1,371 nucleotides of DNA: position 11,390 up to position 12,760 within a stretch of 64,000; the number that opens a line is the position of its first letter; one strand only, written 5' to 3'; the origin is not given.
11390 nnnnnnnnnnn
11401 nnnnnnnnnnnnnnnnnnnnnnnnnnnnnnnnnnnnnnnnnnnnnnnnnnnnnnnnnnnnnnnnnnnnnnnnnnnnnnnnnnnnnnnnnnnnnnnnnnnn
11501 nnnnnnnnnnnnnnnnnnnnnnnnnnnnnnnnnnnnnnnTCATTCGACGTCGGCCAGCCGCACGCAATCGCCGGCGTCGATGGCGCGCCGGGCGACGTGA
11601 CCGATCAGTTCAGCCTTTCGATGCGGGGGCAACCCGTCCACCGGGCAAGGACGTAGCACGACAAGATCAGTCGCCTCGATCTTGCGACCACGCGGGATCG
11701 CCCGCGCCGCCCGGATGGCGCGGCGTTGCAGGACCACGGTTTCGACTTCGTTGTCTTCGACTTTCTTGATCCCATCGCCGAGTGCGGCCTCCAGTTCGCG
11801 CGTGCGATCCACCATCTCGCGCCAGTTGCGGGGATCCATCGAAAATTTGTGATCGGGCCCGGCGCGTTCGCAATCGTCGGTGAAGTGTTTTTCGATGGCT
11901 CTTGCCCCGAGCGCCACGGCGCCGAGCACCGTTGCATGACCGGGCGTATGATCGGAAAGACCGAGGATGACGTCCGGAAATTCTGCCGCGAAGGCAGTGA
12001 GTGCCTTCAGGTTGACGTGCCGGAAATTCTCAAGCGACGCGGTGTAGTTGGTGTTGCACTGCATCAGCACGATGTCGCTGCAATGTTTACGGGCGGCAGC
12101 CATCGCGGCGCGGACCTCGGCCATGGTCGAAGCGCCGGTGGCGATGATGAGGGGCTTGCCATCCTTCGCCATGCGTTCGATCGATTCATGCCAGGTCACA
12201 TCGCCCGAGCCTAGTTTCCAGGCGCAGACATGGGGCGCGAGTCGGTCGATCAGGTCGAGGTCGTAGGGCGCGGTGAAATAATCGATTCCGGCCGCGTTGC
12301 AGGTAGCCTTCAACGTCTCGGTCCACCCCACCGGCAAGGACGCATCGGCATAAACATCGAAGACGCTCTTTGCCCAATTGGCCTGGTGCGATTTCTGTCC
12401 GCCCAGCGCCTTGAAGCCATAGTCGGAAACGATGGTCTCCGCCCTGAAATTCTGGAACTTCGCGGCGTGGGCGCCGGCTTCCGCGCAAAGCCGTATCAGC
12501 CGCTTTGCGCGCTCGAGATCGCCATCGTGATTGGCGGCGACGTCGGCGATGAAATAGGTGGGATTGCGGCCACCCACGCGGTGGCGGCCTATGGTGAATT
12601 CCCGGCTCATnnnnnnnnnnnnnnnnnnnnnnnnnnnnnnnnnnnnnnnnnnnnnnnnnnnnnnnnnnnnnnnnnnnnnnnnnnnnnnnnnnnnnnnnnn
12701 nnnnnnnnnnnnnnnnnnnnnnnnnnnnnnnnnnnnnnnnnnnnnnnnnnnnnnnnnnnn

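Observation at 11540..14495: PseB-type dehydratase plus RmlD-like 4-reductase next to NeuB, but no aminotransferase or acetyltransferase anywhere in the locus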

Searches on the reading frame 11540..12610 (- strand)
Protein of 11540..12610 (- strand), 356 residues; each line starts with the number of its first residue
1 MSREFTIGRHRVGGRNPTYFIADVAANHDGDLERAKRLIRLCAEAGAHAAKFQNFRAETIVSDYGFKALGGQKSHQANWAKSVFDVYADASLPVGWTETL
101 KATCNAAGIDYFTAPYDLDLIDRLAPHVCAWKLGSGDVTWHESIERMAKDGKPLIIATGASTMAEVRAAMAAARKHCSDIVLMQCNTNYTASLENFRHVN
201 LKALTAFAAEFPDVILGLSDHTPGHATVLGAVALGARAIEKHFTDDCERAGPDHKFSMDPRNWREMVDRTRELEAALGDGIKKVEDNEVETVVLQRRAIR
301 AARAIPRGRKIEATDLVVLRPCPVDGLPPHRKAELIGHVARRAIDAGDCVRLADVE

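Call 6: search_protein_families(library=pfam, proteins=[window:11540-12610:-], max_evalue=0.001)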
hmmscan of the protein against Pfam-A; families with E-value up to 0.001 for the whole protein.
window:11540-12610:- (356 aa): 2 families
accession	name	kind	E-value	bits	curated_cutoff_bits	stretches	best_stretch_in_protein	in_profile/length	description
PF03102.20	NeuB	-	1.7e-68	231.2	22.1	1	38-282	1-241/241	NeuB family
PF08666.17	SAF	-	5.9e-08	33.6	21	1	297-356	2-63/63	SAF domain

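Call 13: search_protein_families(library=ncbifam, proteins=[window:11540-12610:-], max_evalue=0.00001)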
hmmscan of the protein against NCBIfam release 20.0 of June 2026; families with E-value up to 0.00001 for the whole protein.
window:11540-12610:- (356 aa): 2 families
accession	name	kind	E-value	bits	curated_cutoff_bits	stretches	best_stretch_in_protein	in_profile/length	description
TIGR03569.1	NeuB_NnaB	equivalog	6.8e-79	265.3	399.65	1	18-348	1-327/329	N-acetylneuraminate synthase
TIGR03586.1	PseI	equivalog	1.9e-67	227.8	340.25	1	18-349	2-326/327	pseudaminic acid synthase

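Call 54: search_solved_structures(query=window:11540-12610:-, max_evalue=1e-10, show_alignments=1)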
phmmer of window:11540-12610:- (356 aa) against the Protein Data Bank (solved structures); distinct sequences matched with E-value up to 1e-10: 8.
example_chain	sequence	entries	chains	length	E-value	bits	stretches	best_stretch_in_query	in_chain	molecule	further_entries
8h2c_A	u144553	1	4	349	3.2e-40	141.4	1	17-354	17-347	Pseudaminic acid synthase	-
1vli_A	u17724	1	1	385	3.8e-37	131.3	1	5-285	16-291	Spore coat polysaccharide biosynthesis protein spsE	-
1xuu_A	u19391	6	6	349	6.3e-36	127.3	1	3-356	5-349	polysialic acid capsule biosynthesis protein SiaC | N-acetylneuraminate synthase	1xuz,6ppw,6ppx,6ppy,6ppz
4ipj_A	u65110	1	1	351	1.6e-35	125.9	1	3-356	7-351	Polysialic acid capsule biosynthesis protein SiaC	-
4ipi_A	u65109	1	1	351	3.7e-35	124.8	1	3-356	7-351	Polysialic acid capsule biosynthesis protein SiaC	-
2wqp_A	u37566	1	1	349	1.5e-34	122.8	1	3-356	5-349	POLYSIALIC ACID CAPSULE BIOSYNTHESIS PROTEIN SIAC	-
6ncs_A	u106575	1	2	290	1e-29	106.9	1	1-293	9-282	N-acetylneuraminic acid (Sialic acid) synthetase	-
3g8r_A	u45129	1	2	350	5.8e-15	58.4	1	19-356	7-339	Probable spore coat polysaccharide biosynthesis protein E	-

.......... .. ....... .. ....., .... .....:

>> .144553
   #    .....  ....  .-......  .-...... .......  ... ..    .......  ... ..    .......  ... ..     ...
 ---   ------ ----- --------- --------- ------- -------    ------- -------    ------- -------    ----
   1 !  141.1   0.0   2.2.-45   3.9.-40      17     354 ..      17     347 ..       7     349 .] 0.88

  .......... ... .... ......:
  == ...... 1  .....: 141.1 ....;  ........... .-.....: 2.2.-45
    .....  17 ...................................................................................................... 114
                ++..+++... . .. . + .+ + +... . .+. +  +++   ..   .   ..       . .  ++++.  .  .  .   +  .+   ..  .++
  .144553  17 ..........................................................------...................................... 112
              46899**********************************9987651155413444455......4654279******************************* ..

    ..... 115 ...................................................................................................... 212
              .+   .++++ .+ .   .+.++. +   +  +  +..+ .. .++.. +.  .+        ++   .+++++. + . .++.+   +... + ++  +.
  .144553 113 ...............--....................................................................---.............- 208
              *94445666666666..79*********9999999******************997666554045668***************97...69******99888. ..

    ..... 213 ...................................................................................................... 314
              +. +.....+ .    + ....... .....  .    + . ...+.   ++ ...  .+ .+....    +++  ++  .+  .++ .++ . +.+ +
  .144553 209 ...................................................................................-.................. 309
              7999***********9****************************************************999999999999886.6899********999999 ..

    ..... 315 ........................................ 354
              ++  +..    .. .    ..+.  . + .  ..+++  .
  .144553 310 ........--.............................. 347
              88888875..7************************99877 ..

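Call 59: search_solved_structures(query=window:11540-12610:-, max_evalue=1e-30, show_alignments=3)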
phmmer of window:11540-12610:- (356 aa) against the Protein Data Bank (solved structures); distinct sequences matched with E-value up to 1e-30: 6.
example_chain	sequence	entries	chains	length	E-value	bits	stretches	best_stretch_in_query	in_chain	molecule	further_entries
8h2c_A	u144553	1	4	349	3.2e-40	141.4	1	17-354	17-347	Pseudaminic acid synthase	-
1vli_A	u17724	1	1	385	3.8e-37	131.3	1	5-285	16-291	Spore coat polysaccharide biosynthesis protein spsE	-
1xuu_A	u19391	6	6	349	6.3e-36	127.3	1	3-356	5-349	polysialic acid capsule biosynthesis protein SiaC | N-acetylneuraminate synthase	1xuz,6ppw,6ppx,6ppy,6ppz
4ipj_A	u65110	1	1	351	1.6e-35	125.9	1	3-356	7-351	Polysialic acid capsule biosynthesis protein SiaC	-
4ipi_A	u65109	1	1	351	3.7e-35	124.8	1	3-356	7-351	Polysialic acid capsule biosynthesis protein SiaC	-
2wqp_A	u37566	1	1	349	1.5e-34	122.8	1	3-356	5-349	POLYSIALIC ACID CAPSULE BIOSYNTHESIS PROTEIN SIAC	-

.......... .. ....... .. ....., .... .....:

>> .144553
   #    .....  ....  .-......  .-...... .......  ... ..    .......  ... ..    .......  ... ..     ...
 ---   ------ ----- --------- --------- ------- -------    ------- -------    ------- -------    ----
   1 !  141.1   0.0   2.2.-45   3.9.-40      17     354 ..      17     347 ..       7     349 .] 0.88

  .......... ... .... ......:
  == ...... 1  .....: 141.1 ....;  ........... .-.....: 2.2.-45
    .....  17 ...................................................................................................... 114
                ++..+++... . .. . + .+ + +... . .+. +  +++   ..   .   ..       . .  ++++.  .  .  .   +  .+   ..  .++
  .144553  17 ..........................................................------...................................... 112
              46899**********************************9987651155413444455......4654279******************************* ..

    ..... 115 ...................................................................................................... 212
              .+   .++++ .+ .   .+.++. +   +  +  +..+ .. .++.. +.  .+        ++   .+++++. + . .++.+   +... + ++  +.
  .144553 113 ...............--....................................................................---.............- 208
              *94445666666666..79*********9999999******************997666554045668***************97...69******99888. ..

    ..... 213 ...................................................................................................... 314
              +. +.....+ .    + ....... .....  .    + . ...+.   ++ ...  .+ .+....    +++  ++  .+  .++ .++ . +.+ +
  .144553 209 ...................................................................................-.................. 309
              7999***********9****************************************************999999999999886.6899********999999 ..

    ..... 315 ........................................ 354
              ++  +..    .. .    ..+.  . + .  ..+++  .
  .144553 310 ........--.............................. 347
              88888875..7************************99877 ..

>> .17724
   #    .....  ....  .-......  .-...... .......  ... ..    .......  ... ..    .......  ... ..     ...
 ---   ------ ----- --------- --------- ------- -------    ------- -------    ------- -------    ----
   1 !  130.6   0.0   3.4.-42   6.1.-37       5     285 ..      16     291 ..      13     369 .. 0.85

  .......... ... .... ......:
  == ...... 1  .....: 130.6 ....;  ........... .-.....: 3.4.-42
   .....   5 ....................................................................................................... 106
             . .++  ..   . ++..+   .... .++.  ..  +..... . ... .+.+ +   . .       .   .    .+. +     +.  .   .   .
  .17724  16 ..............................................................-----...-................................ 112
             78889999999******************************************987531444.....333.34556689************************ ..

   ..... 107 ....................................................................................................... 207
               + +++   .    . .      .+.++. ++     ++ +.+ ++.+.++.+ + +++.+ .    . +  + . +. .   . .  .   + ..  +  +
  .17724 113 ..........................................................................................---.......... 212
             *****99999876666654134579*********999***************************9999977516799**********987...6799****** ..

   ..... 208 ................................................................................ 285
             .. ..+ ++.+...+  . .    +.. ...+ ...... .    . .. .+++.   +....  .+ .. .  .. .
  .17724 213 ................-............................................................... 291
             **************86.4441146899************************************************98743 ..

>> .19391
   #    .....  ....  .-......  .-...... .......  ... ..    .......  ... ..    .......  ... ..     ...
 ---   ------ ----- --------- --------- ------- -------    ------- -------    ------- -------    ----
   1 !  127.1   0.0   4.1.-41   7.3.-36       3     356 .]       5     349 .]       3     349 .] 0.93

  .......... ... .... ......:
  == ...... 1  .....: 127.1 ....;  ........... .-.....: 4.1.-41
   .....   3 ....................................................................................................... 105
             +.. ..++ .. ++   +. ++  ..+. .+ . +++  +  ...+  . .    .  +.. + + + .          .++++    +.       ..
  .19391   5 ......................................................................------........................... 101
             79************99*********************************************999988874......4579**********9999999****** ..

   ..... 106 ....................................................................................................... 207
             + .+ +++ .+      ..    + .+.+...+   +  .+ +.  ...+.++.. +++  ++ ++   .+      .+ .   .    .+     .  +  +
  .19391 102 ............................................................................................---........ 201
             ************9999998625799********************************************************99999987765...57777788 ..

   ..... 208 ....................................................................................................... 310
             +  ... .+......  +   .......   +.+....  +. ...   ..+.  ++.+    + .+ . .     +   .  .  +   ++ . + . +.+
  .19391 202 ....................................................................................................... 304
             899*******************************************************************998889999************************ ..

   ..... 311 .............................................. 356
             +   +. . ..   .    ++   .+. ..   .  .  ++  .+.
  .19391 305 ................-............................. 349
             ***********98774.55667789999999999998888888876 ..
